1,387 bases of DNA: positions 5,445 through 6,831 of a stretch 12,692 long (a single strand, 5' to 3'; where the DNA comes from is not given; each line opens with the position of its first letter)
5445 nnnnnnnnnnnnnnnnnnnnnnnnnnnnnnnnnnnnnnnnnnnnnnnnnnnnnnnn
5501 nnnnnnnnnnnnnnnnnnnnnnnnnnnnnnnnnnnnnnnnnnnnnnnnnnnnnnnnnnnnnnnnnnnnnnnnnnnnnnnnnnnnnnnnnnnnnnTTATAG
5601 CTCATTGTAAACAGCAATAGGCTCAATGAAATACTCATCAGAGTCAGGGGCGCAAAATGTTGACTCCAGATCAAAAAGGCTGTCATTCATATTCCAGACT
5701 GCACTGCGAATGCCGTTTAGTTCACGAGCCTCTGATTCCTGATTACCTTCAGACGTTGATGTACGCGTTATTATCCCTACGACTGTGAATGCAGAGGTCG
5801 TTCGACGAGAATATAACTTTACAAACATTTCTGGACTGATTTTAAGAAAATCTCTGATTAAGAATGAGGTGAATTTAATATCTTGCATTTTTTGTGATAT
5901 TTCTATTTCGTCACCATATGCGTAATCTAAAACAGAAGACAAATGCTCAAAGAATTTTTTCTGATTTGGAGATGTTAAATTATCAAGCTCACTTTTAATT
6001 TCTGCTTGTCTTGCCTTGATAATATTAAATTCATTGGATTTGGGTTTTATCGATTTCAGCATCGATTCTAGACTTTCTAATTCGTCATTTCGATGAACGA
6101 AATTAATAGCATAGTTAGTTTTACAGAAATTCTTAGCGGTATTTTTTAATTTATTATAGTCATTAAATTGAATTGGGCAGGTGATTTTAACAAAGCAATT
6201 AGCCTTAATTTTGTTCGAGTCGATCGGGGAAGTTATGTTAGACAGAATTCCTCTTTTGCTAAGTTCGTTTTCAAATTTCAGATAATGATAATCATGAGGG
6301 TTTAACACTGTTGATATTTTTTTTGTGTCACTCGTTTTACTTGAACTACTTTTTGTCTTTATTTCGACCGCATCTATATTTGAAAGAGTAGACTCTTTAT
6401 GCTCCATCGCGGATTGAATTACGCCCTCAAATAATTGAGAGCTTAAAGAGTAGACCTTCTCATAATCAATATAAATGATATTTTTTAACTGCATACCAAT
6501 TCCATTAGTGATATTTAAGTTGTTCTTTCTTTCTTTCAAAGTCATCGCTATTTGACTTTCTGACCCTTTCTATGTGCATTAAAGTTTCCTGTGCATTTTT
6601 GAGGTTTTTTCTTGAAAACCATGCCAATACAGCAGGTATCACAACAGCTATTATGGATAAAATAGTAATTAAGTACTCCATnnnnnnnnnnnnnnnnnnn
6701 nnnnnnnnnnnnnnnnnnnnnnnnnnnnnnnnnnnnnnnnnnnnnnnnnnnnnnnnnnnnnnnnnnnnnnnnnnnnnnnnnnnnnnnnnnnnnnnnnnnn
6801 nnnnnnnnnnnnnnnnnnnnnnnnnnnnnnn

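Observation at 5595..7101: AT-rich three-gene membrane-associated cassette in the rexAB slot downstream of cI: candidate undescribed defence/abortive-infection system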

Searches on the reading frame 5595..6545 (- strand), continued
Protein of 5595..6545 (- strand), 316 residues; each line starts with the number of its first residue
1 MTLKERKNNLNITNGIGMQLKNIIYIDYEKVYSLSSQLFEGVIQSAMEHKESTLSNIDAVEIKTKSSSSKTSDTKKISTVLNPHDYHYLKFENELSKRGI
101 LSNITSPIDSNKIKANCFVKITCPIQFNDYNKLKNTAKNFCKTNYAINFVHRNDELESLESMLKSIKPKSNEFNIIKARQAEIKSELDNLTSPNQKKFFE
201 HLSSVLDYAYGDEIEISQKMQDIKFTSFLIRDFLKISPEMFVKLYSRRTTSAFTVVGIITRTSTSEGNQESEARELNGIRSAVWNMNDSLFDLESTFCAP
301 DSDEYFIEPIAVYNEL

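Call 79: find_encoding_contigs(protein=P0191, flank=4000, max_places=2)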
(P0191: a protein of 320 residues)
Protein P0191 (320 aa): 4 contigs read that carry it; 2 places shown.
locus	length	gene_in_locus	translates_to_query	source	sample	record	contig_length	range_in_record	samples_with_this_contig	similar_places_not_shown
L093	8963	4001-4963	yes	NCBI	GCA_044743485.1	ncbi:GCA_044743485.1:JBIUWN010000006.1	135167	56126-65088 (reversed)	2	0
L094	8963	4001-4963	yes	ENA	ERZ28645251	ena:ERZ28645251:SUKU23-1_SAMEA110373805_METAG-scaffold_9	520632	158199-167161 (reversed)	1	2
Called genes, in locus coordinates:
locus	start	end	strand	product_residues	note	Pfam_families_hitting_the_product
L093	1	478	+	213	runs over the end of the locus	PF00072:Response_reg, PF00196:GerE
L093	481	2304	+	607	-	PF01541:GIY-YIG, PF27096:UvrC_M, PF02151:UVR, PF22920:UvrC_RNaseH, PF08459:UvrC_RNaseH_dom, PF00633:HHH (faint), PF14520:HHH_5, PF12826:HHH_2 (weak)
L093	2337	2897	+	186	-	PF01066:CDP-OH_P_transf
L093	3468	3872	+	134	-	-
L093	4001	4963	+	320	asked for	PF19952:DUF6414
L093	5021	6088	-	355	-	PF00589:Phage_integrase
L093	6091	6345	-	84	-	PF13986:DUF4224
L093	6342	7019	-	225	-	-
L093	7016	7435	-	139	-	-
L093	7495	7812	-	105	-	PF11112:PyocinActivator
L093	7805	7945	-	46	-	-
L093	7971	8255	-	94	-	PF03374:ANT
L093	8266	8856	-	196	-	-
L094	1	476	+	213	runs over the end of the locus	PF00072:Response_reg, PF00196:GerE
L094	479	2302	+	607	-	PF01541:GIY-YIG, PF27096:UvrC_M, PF02151:UVR, PF22920:UvrC_RNaseH, PF08459:UvrC_RNaseH_dom, PF00633:HHH (faint), PF14520:HHH_5, PF12826:HHH_2 (weak)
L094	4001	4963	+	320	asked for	PF19952:DUF6414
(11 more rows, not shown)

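Call 80: find_encoding_contigs(protein=P0235, flank=4000, max_places=2)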
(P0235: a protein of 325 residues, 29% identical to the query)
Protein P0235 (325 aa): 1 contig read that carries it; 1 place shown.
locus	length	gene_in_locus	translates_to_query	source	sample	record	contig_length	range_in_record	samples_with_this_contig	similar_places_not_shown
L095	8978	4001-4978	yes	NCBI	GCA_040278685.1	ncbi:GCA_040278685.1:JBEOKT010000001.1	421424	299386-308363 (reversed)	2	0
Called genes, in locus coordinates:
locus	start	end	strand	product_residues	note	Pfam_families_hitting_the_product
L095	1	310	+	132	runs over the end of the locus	-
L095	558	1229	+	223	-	-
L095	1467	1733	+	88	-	-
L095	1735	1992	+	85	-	-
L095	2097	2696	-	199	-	-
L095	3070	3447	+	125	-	-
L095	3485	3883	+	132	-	-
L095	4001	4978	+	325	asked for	PF19952:DUF6414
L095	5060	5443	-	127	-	-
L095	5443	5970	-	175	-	-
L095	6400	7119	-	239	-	PF09335:VTT_dom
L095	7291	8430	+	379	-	PF01053:Cys_Met_Meta_PP, PF00155:Aminotran_1_2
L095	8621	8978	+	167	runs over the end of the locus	PF19638:DUF6141 (weak)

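Call 84: fold_search(model_id=the predicted structure, library=viral)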
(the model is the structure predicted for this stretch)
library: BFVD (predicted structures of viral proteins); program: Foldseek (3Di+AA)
matches with E <= 10: 430; with E <= 0.001: 0
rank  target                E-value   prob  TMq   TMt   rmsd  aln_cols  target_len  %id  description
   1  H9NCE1                9.5e-02  0.09  0.13  0.05  26.4       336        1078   10  (no name in the UniProt tables at hand)
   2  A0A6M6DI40            1.2e-01  0.11  0.15  0.09  27.0       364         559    9  (no name in the UniProt tables at hand)
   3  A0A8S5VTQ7            1.4e-01  0.18  0.20  0.07  28.6       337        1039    9  Uncharacterized protein [Ackermannviridae sp.]
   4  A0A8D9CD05            3.3e-01  0.11  0.18  0.07  27.3       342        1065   10  Gp264 [uncultured marine phage]
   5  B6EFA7                3.5e-01  0.98  0.20  0.39   3.6        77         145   19  Uncharacterized protein [Stygiolobus rod-shaped virus]
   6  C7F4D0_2              4.1e-01  0.98  0.22  0.05   3.3        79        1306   15  (no name in the UniProt tables at hand)
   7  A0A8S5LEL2            4.1e-01  0.06  0.15  0.06  23.4       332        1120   10  Uncharacterized protein [Myoviridae sp. ctBDS4]
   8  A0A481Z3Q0            5.2e-01  0.41  0.20  0.27  23.5       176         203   12  Uncharacterized protein [Pithovirus LCPAC104]
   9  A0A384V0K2            5.2e-01  0.11  0.14  0.19  21.1       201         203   11  (no name in the UniProt tables at hand)
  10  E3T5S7                5.5e-01  0.69  0.19  0.09   5.1        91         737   23  Putative superfamily II helicase [Cafeteria roenbergensis virus (strain BV-PW1)]
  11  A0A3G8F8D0            6.2e-01  0.91  0.20  0.53   3.5        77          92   13  (no name in the UniProt tables at hand)
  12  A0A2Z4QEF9            6.2e-01  0.85  0.19  0.26   4.3        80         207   15  Uncharacterized protein [Erwinia phage vB_EamM_Alexandra]
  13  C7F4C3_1              6.2e-01  0.23  0.18  0.07  19.7       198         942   10  (no name in the UniProt tables at hand)
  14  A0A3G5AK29            6.6e-01  0.14  0.18  0.11  21.2       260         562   14  Uncharacterized protein [Sylvanvirus sp.]
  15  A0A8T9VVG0            6.6e-01  0.09  0.11  0.05  17.7       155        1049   13  (no name in the UniProt tables at hand)
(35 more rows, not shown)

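Call 85: search_protein_families(library=phrogs, proteins=[L048:3474-4334:+, L064:3136-3684:+, L063:3693-4151:+, L043:3683-4165:+, L075:3410-4351:+, L076:3291-4256:+, L080:3756-4076:+, L085:3186-3827:+, L086:3082-3741:+, L087:2797-3780:+], max_evalue=0.001)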
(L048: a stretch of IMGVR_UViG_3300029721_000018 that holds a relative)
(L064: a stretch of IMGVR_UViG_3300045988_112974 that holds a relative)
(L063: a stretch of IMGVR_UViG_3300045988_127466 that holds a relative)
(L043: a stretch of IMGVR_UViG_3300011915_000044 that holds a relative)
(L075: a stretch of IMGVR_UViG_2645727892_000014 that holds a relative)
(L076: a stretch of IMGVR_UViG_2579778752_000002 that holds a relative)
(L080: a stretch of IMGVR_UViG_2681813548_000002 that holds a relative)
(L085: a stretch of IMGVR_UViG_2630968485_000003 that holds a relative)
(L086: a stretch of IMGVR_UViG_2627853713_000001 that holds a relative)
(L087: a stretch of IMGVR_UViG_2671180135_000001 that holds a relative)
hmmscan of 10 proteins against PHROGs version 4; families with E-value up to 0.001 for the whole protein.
L048:3474-4334:+ (287 aa): 9 families
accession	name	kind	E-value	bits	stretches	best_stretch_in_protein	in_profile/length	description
phrog_374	-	DNA, RNA and nucleotide metabolism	5.8e-81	274.1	2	58-271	191-413/617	HNH endonuclease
phrog_3377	-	DNA, RNA and nucleotide metabolism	3.8e-43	148.6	1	129-281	5-153/196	HNH endonuclease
phrog_8790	-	DNA, RNA and nucleotide metabolism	1e-28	101.9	1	132-244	18-121/241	restriction endonuclease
phrog_2081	-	DNA, RNA and nucleotide metabolism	4.6e-28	99.5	1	81-219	41-194/433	HNH endonuclease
phrog_953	-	DNA, RNA and nucleotide metabolism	2.3e-17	64.4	1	109-223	195-308/420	HNH endonuclease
phrog_22195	-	unknown function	3.1e-09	37.8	1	6-57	12-58/148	-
phrog_27240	-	unknown function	3.5e-09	38.1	2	66-138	9-79/132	-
phrog_18493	-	unknown function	2.1e-06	28.8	1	58-121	54-111/136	-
phrog_28742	-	unknown function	1.7e-05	26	1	146-218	30-103/165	-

L064:3136-3684:+ (183 aa): 2 families
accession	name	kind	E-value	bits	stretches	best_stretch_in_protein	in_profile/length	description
phrog_14600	-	unknown function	1.9e-81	273.1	1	5-181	2-177/178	-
phrog_6767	-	unknown function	4.1e-13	50.4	1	36-147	24-136/169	-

L063:3693-4151:+ (153 aa): 1 family
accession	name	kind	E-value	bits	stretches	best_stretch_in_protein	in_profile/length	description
phrog_13669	-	unknown function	7e-55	185.8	1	27-152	1-126/127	-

L043:3683-4165:+ (161 aa): 14 families
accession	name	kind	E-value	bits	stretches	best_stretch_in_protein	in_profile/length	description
phrog_8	-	transcription regulation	2.9e-18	67.4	1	30-145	62-163/346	transcriptional regulator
phrog_4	-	transcription regulation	7.8e-10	39.3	1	35-110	130-201/400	transcriptional repressor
phrog_18068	-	unknown function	2.6e-08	34.9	1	34-104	6-75/184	-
phrog_5736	-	transcription regulation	1.2e-06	29.6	1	55-155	19-128/133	transcriptional regulator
phrog_2967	-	transcription regulation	3.8e-06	27.6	1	47-135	14-100/225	transcriptional regulator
phrog_2328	-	transcription regulation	6.6e-06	26.9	1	44-110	16-84/128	transcriptional repressor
phrog_35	-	transcription regulation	8.4e-06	27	1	53-116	84-150/181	transcriptional repressor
phrog_2856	-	transcription regulation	1.3e-05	25.8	1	36-89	40-93/165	transcriptional regulator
phrog_18342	-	transcription regulation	2.4e-05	25.4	1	51-135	27-112/123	transcriptional repressor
phrog_57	-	head and packaging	3.8e-05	24.6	1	52-84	9-41/199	terminase small subunit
phrog_13326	-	unknown function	9.8e-05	23.5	1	57-135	9-84/151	-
phrog_664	-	DNA, RNA and nucleotide metabolism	0.0007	20.5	1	37-83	34-80/210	DNA binding protein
phrog_3037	-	transcription regulation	0.00072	20.4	1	46-137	20-108/189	transcriptional repressor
phrog_18815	-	unknown function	0.00075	20.8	0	47-96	6-55/165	-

L075:3410-4351:+ (314 aa): 8 families
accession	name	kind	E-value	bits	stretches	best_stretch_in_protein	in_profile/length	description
phrog_53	-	head and packaging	3.9e-96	324.5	1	1-308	5-311/583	head maturation protease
phrog_4759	-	unknown function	3e-29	103.3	1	2-199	6-207/209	-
phrog_33023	-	unknown function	2.7e-28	100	1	72-292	66-291/507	-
phrog_24209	-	unknown function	8.2e-11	42.7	1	96-141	1-46/49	-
phrog_21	-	head and packaging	1.8e-07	30.3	1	68-278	555-782/1362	portal protein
phrog_24195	-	unknown function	2.7e-05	24.9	1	238-275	8-45/61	-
phrog_11747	-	unknown function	0.0002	21.6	1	107-181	54-127/290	-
phrog_8940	-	tail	0.0008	20.3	0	238-285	8-55/201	capsid assembly protein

L076:3291-4256:+ (322 aa): 2 families
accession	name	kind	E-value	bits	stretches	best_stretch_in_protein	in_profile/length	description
phrog_6785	-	unknown function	7.8e-09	35.8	1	256-318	36-93/396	-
phrog_3989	-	unknown function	5e-08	33.6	1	145-228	110-193/296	-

L080:3756-4076:+ (107 aa): 3 families
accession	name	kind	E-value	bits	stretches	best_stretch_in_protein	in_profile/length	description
phrog_3556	-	unknown function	1.3e-06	28.7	1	33-104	185-267/276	-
phrog_6136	-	unknown function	0.00011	23.2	1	26-96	31-105/120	-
phrog_6324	-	unknown function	0.00057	21.2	1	27-65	24-62/94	-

L085:3186-3827:+ (214 aa): 3 families
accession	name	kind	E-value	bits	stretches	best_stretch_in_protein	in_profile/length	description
phrog_4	-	transcription regulation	4.7e-16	59.8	1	30-209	152-334/400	transcriptional repressor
phrog_34054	-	transcription regulation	8.7e-10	39.6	1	144-210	3-70/74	transcriptional repressor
phrog_30908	-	unknown function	5.4e-05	24.2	1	144-210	60-126/130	-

L086:3082-3741:+ (220 aa): 2 families
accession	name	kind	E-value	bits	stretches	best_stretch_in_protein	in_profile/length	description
phrog_4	-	transcription regulation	7.3e-18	65.7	1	28-218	149-337/400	transcriptional repressor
phrog_34054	-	transcription regulation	1.1e-11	45.6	1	149-216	3-70/74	transcriptional repressor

L087:2797-3780:+ (328 aa): 4 families
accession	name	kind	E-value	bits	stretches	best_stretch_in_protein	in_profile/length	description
phrog_197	-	moron, auxiliary metabolic gene and host takeover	1.5e-52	180.7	1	1-318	26-378/486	Zot-like toxin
phrog_1041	-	moron, auxiliary metabolic gene and host takeover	9.7e-13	49.3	1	71-257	77-298/420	CTXphi Zot-like toxin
phrog_11271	-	head and packaging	3.4e-11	44.3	1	1-119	1-131/145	head morphogenesis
phrog_2666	-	head and packaging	2.6e-05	24.1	1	69-133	415-478/555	terminase large subunit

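Call 96: list_cluster_members(proteins=[window:5595-6494:-, window:6505-6681:-, window:6685-7101:-])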
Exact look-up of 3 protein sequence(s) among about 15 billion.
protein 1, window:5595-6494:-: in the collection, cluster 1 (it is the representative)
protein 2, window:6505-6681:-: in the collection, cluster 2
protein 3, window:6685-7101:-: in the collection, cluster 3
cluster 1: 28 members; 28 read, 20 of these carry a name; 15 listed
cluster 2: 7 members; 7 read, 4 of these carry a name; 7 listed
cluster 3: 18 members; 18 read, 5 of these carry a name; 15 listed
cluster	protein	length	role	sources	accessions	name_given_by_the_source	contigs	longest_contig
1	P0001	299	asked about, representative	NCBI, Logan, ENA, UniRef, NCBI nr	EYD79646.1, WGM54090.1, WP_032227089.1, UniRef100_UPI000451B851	hypothetical protein AC26_4393 [Escherichia coli 1-176-05_S3_C2] | DUF6414 family protein n=1 Tax=Escherichia TaxID=561 RepID=UPI000451B851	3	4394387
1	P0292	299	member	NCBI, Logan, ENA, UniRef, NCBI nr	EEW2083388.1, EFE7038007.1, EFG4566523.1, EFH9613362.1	TPA: hypothetical protein GF127_15280 [Escherichia coli] | DUF6414 family protein n=1 Tax=Escherichia coli TaxID=562 RepID=UPI0002A2F10B | hypothetical protein [Escherichia coli]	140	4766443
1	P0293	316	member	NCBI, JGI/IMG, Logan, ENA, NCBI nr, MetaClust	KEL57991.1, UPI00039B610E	hypothetical protein AD34_4585 [Escherichia coli 5-172-05_S4_C3] | status=active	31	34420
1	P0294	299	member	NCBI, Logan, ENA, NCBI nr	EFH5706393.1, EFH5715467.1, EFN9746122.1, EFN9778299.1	hypothetical protein GPF39_02155 [Escherichia coli] | hypothetical protein [Escherichia coli]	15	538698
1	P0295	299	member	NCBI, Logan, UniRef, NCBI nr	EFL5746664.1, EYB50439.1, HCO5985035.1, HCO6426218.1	DUF6414 family protein [Escherichia coli] | DUF6414 family protein n=1 Tax=Escherichia coli TaxID=562 RepID=UPI00049F8DBF | hypothetical protein [Escherichia coli]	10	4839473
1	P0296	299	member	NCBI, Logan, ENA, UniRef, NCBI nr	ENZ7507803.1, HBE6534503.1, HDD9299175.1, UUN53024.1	hypothetical protein A7A17_01410 [Escherichia coli] | DUF6414 family protein n=1 Tax=Escherichia coli TaxID=562 RepID=UPI001C18BE24 | hypothetical protein [Escherichia coli]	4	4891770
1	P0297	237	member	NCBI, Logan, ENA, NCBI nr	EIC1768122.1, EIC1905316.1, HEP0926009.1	TPA: hypothetical protein QIX48_003154 [Escherichia coli] | hypothetical protein [Escherichia coli]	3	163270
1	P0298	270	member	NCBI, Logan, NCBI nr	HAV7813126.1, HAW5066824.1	TPA: hypothetical protein JLY13_000791 [Escherichia coli] | hypothetical protein [Escherichia coli]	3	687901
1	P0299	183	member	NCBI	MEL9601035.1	hypothetical protein J4X44_01975, partial [Escherichia coli]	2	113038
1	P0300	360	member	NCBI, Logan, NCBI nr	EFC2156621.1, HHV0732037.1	TPA: DUF6414 family protein [Escherichia coli] | hypothetical protein [Escherichia coli]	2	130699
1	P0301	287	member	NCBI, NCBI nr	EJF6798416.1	hypothetical protein M8185_004076, partial [Escherichia coli] | hypothetical protein [Escherichia coli]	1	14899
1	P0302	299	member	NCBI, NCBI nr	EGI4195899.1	hypothetical protein IGF87_000615 [Escherichia coli] | hypothetical protein [Escherichia coli]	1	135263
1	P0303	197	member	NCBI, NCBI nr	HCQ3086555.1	TPA: hypothetical protein OHQ09_001821, partial [Escherichia coli] | hypothetical protein [Escherichia coli]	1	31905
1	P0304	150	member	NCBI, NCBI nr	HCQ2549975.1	TPA: hypothetical protein OHO35_001384, partial [Escherichia coli] | hypothetical protein [Escherichia coli]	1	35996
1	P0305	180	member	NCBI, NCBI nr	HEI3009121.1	TPA: hypothetical protein SI711_004485, partial [Escherichia coli] | hypothetical protein [Escherichia coli]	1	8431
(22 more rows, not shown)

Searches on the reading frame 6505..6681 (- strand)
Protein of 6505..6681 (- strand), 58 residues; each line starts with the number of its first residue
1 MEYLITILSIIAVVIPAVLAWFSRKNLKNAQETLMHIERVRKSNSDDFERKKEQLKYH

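Call 3: search_protein_families(library=padloc, proteins=[window:6505-6681:-], max_evalue=1)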
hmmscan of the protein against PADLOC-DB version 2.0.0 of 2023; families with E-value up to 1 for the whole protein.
window:6505-6681:- (58 aa): 0 families

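Call 4: search_protein_families(library=pfam, proteins=[window:6505-6681:-], max_evalue=1)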
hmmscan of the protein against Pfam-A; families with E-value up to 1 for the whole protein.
window:6505-6681:- (58 aa): 3 families
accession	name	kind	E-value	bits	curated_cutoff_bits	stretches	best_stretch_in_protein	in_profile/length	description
PF08395.17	7tm_7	-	0.012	15.3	26.6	1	3-45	71-113/370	7tm Chemosensory receptor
PF03222.19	Trp_Tyr_perm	-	0.055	13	22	1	7-31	345-369/393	Tryptophan/tyrosine permease family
PF16485.10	PLN_propep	-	0.13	12.5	28.1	1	29-44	23-38/43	Protealysin propeptide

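Call 5: search_protein_families(library=phrogs, proteins=[window:6505-6681:-], max_evalue=1)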
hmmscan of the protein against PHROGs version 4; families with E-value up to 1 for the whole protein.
window:6505-6681:- (58 aa): 9 families
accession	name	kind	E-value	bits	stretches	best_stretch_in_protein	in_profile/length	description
phrog_13188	-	unknown function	0.0099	16.8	1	5-45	28-69/90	-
phrog_3671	-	unknown function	0.031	15.5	1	3-44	8-52/87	-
phrog_8349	-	unknown function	0.063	14.3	1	4-22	16-34/71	-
phrog_3999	-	unknown function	0.095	13.9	1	3-52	16-72/107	-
phrog_404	-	tail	0.12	13.4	1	4-37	22-54/118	minor tail protein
phrog_24944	-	unknown function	0.22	12.6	1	1-49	1-51/80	-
phrog_23393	-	unknown function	0.25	11.4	1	3-30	339-366/403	-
phrog_23303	-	unknown function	0.3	11.7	1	10-29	14-33/36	-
phrog_21600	-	unknown function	0.47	11.6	1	33-52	14-33/71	-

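Call 6: search_protein_families(library=ncbifam, proteins=[window:6505-6681:-], max_evalue=1)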
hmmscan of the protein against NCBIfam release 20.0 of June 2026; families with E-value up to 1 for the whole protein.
window:6505-6681:- (58 aa): 7 families
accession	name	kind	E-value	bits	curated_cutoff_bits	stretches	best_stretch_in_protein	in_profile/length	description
TIGR03495.1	phage_LysB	equivalog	0.019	15.2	92.75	1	12-56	6-50/135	Rz-like lysis system protein LysB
TIGR00837.1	araaP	subfamily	0.02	14.2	350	1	6-32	339-365/381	aromatic amino acid transporter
NF011711.0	PRK15132.1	equivalog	0.041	12.9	482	1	3-30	339-366/403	tyrosine transporter TyrP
NF041622.1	KwaA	equivalog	0.062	13.1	100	1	4-46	44-86/182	anti-phage protein KwaA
TIGR01673.1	holin_LLH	equivalog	0.098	13.1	34.75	1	3-34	4-35/108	phage holin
NF045693.1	GCarotHydoxCruF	equivalog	0.18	11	400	1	5-43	260-298/310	gamma-carotene 1'-hydroxylase CruF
NF045849.1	ICE_MMCAP2_0565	equivalog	0.31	10.8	40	1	4-31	17-44/80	Mbov_0395 family pilin-like conjugal transfer protein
